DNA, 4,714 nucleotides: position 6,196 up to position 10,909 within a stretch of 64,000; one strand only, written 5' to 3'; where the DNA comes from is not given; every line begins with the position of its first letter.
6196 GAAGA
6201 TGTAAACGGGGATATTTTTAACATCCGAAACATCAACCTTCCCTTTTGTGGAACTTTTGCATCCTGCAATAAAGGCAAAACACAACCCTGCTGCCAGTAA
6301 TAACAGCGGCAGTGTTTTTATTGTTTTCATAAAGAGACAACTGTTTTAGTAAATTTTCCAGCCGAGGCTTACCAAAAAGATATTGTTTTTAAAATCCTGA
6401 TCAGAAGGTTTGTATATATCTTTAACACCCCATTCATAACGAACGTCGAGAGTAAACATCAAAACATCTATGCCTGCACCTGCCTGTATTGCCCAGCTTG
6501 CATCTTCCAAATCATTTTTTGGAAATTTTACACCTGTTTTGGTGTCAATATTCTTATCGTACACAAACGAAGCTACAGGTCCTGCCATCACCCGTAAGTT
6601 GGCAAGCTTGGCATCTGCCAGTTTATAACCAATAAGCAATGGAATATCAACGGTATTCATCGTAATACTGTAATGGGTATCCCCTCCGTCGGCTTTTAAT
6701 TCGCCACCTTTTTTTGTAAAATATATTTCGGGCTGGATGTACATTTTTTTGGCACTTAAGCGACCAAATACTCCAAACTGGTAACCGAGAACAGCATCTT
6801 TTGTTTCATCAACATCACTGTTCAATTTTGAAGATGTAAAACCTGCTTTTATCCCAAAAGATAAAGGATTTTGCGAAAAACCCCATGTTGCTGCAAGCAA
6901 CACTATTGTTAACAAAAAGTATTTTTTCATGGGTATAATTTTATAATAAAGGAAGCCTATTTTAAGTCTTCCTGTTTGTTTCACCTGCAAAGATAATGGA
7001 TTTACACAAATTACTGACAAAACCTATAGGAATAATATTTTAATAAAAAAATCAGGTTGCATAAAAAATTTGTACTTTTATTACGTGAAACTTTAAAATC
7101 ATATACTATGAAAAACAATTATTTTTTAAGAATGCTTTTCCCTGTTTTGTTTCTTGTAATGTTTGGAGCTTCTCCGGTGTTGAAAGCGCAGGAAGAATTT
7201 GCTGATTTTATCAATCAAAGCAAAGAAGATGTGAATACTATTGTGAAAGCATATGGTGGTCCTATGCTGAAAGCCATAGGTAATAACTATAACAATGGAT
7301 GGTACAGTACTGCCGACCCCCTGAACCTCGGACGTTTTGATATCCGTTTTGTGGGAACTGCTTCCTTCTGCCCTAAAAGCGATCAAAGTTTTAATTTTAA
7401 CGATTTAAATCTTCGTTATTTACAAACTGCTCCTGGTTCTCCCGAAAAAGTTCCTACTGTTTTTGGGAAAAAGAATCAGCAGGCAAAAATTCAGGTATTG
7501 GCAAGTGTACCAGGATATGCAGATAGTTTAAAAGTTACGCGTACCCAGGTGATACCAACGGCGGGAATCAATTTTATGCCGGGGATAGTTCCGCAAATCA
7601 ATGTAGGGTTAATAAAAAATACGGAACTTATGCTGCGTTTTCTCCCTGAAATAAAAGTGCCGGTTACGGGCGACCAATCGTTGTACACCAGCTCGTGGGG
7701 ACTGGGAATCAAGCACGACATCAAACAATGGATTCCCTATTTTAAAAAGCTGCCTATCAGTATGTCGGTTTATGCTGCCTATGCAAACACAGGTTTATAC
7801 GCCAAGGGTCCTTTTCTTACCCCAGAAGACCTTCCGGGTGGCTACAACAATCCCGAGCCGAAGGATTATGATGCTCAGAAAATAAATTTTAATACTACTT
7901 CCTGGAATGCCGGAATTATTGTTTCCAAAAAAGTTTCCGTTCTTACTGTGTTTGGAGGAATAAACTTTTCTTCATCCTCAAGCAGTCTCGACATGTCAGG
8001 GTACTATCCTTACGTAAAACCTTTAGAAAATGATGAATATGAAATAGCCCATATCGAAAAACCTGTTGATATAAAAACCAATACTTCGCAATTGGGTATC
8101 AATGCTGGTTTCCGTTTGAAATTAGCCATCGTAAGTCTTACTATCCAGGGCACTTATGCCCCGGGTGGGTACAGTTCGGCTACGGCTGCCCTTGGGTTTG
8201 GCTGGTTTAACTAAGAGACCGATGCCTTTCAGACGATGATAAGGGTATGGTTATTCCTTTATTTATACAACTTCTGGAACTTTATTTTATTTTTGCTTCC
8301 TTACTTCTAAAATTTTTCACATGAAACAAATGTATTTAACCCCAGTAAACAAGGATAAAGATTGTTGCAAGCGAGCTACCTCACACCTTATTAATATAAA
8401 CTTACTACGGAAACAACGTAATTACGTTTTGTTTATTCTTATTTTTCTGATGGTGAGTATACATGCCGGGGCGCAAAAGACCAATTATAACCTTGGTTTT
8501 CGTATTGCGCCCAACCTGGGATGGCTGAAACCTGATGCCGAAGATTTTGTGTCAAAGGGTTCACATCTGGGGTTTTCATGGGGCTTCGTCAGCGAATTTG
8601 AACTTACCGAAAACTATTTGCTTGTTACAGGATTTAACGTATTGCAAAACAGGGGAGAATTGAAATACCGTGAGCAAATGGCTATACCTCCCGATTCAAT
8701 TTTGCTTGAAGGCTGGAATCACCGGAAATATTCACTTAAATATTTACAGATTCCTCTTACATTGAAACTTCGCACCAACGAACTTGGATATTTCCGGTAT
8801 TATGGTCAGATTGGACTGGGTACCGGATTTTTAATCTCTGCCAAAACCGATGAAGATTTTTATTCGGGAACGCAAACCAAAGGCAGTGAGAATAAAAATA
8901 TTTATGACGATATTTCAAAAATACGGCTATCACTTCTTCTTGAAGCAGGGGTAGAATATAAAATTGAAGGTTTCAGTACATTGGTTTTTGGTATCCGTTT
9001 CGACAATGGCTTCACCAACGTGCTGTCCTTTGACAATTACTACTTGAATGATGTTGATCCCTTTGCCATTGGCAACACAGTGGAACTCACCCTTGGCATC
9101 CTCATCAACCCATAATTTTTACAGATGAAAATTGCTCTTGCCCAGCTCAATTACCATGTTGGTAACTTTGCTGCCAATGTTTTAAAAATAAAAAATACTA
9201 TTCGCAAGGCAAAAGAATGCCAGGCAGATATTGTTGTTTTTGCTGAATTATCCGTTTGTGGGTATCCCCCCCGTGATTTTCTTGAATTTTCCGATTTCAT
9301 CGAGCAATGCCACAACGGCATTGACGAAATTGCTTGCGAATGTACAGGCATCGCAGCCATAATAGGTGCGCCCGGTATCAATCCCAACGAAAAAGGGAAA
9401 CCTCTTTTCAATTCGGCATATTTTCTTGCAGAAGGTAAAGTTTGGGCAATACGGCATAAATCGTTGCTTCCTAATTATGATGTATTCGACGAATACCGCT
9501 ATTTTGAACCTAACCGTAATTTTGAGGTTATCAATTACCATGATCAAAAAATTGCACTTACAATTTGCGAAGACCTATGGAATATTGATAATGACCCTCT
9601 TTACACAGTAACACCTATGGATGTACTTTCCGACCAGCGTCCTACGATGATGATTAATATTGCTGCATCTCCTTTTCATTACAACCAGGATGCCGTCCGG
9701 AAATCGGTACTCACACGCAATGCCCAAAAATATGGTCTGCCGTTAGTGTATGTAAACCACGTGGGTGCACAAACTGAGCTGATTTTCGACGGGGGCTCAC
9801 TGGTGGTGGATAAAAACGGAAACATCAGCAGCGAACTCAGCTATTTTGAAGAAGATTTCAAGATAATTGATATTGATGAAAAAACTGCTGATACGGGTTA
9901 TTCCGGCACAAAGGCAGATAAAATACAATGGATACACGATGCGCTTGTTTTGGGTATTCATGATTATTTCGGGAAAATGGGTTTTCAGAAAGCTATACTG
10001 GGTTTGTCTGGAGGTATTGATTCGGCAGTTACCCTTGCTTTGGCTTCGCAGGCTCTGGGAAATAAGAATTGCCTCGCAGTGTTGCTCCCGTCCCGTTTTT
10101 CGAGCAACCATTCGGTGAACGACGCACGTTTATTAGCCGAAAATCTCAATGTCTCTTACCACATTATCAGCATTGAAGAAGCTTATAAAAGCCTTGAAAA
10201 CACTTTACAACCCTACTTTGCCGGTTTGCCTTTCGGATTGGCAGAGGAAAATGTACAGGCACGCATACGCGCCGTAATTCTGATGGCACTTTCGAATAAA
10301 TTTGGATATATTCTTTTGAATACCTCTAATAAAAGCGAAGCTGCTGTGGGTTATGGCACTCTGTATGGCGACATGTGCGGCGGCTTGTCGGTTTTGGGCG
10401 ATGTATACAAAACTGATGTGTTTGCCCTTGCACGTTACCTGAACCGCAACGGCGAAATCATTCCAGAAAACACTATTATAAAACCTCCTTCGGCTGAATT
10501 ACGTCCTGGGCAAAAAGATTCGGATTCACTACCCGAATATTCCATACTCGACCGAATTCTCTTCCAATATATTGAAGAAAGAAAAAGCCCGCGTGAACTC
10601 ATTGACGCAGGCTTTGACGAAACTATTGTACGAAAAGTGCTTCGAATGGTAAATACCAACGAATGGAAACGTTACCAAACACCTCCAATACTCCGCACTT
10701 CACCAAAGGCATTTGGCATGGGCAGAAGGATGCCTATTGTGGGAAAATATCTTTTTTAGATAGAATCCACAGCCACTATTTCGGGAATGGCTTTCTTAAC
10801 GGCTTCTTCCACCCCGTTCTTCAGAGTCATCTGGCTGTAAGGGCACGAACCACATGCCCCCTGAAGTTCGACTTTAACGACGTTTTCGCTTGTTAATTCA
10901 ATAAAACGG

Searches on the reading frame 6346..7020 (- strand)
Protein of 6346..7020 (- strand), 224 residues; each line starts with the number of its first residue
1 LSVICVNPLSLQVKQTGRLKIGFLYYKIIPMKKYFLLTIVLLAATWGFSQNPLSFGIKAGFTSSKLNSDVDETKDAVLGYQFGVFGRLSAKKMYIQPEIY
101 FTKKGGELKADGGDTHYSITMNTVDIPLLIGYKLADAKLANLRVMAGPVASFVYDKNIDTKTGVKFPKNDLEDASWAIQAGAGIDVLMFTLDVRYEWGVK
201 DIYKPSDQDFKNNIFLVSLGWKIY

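Call 21: search_protein_families(library=pfam, proteins=[window:6346-7020:-], max_evalue=0.0001)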
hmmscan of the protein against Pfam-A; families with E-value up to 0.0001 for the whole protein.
window:6346-7020:- (224 aa): 2 families
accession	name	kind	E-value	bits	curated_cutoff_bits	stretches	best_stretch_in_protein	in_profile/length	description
PF13568.12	OMP_b-brl_2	-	3.9e-21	76.3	27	1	48-203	1-174/175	Outer membrane protein beta-barrel domain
PF13505.12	OMP_b-brl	-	4.5e-12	46.9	28.7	1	39-222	7-174/175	Outer membrane protein beta-barrel domain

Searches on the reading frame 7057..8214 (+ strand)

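Call 21: search_protein_families(library=pfam, proteins=[window:7057-8214:+], max_evalue=0.0001)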
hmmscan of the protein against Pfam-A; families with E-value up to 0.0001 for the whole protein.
window:7057-8214:+ (385 aa): 1 family
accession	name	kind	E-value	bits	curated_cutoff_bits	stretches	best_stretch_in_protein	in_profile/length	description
PF20230.4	DUF6588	-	2.1e-81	274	27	1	27-383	5-319/319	Family of unknown function (DUF6588)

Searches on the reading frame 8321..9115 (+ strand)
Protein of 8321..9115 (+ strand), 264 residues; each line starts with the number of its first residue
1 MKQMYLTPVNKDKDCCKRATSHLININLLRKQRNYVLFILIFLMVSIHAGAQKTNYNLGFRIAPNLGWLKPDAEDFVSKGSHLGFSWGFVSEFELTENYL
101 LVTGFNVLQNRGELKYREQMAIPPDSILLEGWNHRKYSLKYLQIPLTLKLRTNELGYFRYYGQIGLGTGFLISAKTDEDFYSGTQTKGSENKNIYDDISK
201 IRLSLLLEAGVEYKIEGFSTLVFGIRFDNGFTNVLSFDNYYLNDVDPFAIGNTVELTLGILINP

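Call 21: search_protein_families(library=pfam, proteins=[window:8321-9115:+], max_evalue=0.0001)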
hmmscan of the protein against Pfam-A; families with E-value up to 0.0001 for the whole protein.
window:8321-9115:+ (264 aa): 2 families
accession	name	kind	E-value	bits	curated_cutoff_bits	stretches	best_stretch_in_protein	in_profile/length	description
PF13568.12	OMP_b-brl_2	-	1.2e-20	74.7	27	1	51-235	2-174/175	Outer membrane protein beta-barrel domain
PF13505.12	OMP_b-brl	-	9.6e-08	32.8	28.7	1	41-227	5-152/175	Outer membrane protein beta-barrel domain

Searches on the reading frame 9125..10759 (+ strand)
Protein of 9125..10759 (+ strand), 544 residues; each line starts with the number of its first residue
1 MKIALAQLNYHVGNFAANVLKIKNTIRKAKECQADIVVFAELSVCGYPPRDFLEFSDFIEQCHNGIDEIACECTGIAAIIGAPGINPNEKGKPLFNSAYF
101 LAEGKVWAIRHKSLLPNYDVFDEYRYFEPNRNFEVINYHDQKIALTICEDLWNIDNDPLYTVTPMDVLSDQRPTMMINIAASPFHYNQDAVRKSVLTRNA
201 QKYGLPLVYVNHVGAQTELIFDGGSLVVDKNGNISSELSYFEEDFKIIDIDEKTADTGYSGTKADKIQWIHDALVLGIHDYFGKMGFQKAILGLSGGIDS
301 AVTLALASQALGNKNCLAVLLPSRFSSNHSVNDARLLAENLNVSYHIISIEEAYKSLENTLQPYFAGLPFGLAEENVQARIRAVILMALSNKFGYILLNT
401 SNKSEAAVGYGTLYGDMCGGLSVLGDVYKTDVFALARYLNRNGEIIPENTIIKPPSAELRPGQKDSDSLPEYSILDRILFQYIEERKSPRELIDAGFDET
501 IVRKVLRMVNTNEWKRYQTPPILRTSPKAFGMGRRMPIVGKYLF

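Call 21: search_protein_families(library=pfam, proteins=[window:9125-10759:+], max_evalue=0.0001)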
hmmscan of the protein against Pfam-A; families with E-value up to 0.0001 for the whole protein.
window:9125-10759:+ (544 aa): 2 families
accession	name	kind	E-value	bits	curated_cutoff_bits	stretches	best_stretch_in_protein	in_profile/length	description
PF02540.23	NAD_synthase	-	7.9e-73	245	21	1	273-518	4-241/242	NAD synthase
PF00795.27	CN_hydrolase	-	2.2e-23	83.4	23.2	1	2-255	1-252/256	Carbon-nitrogen hydrolase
